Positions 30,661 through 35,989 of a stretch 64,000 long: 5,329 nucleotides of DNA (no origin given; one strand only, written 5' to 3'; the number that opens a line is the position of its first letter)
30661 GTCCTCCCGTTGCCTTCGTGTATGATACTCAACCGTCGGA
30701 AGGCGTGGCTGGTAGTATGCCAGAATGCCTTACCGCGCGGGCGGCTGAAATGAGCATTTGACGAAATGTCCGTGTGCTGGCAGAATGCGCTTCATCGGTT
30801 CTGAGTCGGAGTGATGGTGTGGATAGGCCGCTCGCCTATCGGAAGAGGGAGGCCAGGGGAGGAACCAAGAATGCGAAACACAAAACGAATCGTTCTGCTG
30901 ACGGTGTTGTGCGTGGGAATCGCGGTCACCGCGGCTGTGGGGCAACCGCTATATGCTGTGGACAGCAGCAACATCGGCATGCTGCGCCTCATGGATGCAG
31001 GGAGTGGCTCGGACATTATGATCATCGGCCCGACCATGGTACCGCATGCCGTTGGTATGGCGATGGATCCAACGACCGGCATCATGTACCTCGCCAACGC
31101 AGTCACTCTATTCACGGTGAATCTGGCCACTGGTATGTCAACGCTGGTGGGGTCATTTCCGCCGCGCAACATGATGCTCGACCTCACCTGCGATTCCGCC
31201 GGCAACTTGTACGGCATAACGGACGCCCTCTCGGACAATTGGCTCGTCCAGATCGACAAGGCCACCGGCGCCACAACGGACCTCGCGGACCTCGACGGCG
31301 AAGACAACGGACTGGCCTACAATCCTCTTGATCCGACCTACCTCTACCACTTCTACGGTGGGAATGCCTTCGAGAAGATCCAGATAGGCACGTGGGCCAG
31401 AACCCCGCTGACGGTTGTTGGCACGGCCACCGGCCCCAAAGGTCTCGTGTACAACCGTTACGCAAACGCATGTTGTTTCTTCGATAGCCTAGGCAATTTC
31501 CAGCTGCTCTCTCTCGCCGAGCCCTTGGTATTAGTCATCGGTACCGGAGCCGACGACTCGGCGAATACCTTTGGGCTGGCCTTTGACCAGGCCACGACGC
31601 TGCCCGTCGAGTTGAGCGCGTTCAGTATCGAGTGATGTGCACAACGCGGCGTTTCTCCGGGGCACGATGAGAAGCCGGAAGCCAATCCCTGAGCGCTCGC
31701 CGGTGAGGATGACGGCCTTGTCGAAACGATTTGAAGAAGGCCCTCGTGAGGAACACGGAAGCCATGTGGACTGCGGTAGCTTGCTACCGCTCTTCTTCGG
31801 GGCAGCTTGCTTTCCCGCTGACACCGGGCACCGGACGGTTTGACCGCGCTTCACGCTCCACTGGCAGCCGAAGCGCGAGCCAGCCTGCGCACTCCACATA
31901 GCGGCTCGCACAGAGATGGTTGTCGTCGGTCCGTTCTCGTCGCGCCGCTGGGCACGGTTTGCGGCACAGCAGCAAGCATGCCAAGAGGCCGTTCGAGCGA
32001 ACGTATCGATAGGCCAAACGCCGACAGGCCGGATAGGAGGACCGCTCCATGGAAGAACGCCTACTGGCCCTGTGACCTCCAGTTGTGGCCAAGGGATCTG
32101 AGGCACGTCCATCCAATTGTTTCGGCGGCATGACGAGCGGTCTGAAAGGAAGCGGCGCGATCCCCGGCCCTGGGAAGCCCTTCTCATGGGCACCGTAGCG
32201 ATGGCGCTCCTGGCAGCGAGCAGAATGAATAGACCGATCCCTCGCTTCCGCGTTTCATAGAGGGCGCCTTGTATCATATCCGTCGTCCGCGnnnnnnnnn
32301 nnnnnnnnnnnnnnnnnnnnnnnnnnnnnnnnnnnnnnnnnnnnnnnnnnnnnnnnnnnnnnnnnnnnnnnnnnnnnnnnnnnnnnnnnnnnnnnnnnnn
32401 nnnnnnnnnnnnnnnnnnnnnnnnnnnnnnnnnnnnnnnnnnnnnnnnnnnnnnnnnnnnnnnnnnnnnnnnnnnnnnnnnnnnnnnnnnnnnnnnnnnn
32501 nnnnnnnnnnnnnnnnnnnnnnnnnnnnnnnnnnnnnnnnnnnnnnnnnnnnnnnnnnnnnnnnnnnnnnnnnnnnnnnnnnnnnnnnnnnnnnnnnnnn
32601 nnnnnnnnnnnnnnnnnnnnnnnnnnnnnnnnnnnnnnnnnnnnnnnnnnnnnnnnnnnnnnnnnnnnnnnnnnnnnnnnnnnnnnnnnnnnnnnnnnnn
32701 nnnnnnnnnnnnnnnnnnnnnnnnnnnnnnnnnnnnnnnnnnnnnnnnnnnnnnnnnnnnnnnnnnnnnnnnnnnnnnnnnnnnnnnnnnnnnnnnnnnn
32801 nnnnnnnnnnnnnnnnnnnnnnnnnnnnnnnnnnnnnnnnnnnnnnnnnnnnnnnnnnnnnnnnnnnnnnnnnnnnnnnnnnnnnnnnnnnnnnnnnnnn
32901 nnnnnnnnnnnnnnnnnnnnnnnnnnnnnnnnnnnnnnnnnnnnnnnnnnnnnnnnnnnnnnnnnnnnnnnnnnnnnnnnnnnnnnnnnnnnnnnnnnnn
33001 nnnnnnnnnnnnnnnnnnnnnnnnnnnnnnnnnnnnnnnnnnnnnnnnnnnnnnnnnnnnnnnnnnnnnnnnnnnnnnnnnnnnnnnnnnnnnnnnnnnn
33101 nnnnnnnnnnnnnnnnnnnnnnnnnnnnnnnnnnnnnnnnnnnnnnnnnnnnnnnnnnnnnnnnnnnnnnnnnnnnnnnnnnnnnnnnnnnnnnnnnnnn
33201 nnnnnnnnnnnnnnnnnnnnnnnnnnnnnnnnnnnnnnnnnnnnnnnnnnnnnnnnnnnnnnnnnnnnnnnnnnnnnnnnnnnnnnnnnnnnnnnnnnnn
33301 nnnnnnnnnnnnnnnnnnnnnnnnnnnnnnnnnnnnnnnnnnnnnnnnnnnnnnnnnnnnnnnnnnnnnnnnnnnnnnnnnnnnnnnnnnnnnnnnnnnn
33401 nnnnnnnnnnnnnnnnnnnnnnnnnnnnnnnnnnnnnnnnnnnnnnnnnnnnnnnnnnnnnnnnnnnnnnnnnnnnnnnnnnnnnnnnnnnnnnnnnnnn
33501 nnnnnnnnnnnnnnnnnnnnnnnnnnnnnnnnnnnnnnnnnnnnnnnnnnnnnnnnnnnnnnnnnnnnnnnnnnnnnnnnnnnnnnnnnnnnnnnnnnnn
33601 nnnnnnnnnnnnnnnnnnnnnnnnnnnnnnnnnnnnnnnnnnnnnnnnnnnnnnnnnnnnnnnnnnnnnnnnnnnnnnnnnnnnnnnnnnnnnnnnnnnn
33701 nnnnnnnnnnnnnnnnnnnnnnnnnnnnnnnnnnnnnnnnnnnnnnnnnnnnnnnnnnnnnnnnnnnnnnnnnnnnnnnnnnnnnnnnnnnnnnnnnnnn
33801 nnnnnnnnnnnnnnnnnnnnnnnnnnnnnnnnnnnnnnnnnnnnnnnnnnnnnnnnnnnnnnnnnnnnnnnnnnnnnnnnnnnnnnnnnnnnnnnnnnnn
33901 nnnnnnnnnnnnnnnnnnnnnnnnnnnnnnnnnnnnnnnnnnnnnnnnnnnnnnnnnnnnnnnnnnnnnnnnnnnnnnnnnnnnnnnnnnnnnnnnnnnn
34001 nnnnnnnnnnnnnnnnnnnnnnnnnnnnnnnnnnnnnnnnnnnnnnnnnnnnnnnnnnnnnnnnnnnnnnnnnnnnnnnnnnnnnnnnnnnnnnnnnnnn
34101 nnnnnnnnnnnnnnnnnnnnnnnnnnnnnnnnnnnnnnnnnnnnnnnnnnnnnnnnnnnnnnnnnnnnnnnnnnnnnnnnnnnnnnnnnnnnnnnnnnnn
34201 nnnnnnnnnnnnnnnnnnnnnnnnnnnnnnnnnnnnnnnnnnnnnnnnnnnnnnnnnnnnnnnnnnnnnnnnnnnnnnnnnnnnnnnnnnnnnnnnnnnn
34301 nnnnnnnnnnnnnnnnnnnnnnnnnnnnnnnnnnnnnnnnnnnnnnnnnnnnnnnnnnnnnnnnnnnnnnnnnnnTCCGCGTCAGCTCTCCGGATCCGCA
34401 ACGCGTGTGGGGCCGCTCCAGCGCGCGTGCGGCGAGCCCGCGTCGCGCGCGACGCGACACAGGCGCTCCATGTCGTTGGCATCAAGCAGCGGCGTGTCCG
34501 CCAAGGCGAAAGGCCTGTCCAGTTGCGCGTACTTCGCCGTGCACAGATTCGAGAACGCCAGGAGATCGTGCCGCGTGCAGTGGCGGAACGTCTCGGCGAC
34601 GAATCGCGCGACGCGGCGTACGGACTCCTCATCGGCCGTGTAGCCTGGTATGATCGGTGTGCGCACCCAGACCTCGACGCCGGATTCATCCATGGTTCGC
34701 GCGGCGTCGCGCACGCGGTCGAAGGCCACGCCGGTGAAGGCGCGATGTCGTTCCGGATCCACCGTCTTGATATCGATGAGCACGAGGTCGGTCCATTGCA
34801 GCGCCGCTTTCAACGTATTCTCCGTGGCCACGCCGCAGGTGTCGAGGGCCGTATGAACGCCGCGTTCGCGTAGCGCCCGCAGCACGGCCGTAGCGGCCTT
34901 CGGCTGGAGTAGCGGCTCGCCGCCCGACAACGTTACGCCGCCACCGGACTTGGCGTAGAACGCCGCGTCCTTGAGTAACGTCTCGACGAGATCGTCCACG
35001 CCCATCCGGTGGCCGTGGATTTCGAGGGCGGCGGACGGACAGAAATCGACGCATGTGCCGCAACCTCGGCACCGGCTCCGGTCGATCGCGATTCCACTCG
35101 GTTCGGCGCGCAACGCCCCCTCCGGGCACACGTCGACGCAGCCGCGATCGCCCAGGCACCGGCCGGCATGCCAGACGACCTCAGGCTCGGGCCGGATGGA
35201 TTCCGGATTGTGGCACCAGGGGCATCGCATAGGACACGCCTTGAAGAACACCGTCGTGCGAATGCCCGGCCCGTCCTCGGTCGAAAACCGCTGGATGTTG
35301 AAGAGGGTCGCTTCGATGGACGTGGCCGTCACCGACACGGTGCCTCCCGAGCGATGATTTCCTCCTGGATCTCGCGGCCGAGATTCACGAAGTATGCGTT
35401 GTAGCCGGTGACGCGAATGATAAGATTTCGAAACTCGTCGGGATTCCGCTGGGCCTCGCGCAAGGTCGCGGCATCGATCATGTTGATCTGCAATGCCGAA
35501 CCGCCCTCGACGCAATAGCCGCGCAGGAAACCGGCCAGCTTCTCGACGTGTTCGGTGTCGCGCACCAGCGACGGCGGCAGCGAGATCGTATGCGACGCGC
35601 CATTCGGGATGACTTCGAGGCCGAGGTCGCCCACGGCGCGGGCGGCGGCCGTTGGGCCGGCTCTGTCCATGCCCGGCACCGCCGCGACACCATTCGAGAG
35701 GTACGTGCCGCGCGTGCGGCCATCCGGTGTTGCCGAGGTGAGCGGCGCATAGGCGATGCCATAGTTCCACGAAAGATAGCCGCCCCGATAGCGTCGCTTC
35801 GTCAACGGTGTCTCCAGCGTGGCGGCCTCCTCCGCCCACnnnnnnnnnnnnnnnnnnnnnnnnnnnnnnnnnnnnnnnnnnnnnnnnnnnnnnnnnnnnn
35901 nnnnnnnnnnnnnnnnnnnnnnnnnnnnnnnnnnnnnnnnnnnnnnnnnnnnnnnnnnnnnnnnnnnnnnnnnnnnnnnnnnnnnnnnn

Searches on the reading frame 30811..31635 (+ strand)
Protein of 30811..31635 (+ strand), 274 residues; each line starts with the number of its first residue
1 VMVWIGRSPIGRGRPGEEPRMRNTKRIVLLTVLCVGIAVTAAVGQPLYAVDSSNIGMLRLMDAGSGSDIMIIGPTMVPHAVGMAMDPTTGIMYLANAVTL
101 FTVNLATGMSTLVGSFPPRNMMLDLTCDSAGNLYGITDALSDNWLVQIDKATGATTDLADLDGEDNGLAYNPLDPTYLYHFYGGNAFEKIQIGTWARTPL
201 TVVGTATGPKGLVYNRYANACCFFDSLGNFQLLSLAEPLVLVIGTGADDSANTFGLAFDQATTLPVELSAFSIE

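Call 57: search_protein_families(library=pfam, proteins=[window:30811-31635:+], max_evalue=0.001)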
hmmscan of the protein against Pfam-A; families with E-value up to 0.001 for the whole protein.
window:30811-31635:+ (274 aa): 1 family
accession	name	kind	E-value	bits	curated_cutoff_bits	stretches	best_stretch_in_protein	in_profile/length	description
PF14339.12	DUF4394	-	0.00017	21.4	29.6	0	89-123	189-227/230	Domain of unknown function (DUF4394)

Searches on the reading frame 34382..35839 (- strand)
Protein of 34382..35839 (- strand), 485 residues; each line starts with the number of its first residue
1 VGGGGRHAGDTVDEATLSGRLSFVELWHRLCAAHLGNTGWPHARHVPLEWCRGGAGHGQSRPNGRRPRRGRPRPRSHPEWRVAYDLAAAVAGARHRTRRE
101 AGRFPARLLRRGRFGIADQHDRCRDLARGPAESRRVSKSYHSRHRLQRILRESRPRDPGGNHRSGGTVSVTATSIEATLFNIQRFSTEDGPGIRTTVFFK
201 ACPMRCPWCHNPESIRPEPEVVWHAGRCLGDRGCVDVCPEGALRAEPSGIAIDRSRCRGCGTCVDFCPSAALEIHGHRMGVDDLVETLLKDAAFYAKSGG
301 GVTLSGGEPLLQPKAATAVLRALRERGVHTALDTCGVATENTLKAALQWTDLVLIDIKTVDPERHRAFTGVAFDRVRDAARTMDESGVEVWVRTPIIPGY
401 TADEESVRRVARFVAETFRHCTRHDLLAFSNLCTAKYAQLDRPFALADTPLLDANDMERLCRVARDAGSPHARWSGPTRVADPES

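Call 15: search_protein_families(library=pfam, proteins=[window:34382-35839:-], max_evalue=0.001)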
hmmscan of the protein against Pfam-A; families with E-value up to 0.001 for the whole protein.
window:34382-35839:- (485 aa): 11 families
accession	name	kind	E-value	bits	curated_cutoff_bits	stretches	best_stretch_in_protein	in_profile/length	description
PF04055.27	Radical_SAM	-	6.7e-20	72.3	29.5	1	266-405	13-160/166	Radical SAM superfamily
PF13353.11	Fer4_12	-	4.9e-12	46.8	22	2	189-220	2-33/137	4Fe-4S single cluster domain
PF13237.11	Fer4_10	-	2e-09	37.7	25.5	2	224-268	5-53/53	4Fe-4S dicluster domain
PF00037.32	Fer4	-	3.2e-09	36.7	21.1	1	251-272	2-23/24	4Fe-4S binding domain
PF12837.12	Fer4_6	-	1.6e-08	34.5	25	1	250-272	2-24/24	4Fe-4S binding domain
PF12838.12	Fer4_7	-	8.5e-08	33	27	1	227-271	1-52/52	4Fe-4S dicluster domain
PF25160.1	LdpA_Fe-S-bd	-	1.7e-05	24.9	27.6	1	231-274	6-45/49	LdpA Fe-S cluster-binding domain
PF12797.12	Fer4_2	-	2e-05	24.7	24.5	1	250-269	3-22/22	4Fe-4S binding domain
PF12800.12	Fer4_4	-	2.2e-05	24.9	24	1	255-268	2-15/17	4Fe-4S binding domain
PF13187.11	Fer4_9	-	8.3e-05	23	27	1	232-271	6-51/52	4Fe-4S dicluster domain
PF13484.11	Fer4_16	-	0.0008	20.6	30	0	256-274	1-19/66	4Fe-4S double cluster binding domain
